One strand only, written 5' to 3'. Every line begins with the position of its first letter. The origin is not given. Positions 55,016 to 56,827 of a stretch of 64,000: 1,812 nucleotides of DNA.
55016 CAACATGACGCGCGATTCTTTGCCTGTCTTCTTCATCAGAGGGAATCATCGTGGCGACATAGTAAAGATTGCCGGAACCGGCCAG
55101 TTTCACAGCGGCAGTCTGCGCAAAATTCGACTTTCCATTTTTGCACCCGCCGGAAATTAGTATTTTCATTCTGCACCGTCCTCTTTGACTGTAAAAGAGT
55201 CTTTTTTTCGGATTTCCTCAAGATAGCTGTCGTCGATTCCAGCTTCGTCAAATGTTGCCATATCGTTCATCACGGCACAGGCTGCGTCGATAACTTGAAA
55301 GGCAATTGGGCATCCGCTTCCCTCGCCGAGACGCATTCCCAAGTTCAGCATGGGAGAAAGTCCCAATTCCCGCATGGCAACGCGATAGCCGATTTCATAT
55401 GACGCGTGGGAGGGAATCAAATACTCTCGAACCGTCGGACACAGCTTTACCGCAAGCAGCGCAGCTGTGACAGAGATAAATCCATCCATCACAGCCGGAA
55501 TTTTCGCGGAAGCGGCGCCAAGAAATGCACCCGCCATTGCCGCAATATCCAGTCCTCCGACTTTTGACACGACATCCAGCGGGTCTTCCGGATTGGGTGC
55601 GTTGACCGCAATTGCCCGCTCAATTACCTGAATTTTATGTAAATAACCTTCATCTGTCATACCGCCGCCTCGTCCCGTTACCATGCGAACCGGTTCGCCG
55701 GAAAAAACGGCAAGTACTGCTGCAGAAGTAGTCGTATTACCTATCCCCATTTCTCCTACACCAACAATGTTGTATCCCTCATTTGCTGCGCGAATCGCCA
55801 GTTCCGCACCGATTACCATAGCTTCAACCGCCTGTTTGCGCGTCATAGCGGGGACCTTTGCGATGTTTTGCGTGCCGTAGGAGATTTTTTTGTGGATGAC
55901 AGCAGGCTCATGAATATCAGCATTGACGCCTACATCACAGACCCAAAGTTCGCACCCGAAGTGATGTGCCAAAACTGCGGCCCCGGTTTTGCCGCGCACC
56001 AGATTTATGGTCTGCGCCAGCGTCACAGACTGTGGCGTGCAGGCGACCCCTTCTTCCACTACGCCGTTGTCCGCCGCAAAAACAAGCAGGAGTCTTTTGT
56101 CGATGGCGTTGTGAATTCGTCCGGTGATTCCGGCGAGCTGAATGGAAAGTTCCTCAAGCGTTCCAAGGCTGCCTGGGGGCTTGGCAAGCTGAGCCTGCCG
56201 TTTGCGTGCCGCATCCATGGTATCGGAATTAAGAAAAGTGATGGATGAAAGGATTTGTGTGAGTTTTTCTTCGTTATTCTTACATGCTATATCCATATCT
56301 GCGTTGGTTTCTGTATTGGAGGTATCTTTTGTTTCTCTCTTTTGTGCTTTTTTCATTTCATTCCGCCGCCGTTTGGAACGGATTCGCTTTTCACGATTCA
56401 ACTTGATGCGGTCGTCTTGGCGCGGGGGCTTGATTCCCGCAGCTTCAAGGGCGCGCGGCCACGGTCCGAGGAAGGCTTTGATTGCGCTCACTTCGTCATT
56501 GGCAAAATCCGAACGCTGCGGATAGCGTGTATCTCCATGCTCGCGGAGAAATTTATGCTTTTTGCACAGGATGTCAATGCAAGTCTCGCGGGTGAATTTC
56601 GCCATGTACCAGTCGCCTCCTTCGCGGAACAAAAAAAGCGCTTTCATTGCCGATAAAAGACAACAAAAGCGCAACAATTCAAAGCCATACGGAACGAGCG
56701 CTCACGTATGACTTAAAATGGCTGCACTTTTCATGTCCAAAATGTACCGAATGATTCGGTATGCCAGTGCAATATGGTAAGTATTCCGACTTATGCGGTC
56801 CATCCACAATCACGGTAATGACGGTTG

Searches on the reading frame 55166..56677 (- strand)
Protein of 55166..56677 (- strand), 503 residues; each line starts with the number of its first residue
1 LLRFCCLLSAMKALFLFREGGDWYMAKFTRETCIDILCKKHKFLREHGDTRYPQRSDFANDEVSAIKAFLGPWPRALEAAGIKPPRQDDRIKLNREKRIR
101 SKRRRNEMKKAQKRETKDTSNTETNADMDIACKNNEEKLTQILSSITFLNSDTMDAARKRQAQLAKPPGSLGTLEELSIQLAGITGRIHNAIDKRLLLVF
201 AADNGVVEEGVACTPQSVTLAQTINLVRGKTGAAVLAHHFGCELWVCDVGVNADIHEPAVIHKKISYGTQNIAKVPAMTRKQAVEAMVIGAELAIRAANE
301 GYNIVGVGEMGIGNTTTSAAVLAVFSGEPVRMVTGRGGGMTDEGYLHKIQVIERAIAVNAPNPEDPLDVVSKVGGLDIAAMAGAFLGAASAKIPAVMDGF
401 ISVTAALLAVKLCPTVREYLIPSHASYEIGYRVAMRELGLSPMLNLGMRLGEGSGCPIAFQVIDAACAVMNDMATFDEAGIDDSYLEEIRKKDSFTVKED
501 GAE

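Call 14: search_protein_families(library=pfam, proteins=[window:55166-56677:-], max_evalue=0.00001)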
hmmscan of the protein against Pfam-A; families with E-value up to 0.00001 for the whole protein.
window:55166-56677:- (503 aa): 1 family
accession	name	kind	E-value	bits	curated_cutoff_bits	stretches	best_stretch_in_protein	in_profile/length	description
PF02277.22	DBI_PRT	-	1e-128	429.7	22.6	1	147-481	2-329/329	Phosphoribosyltransferase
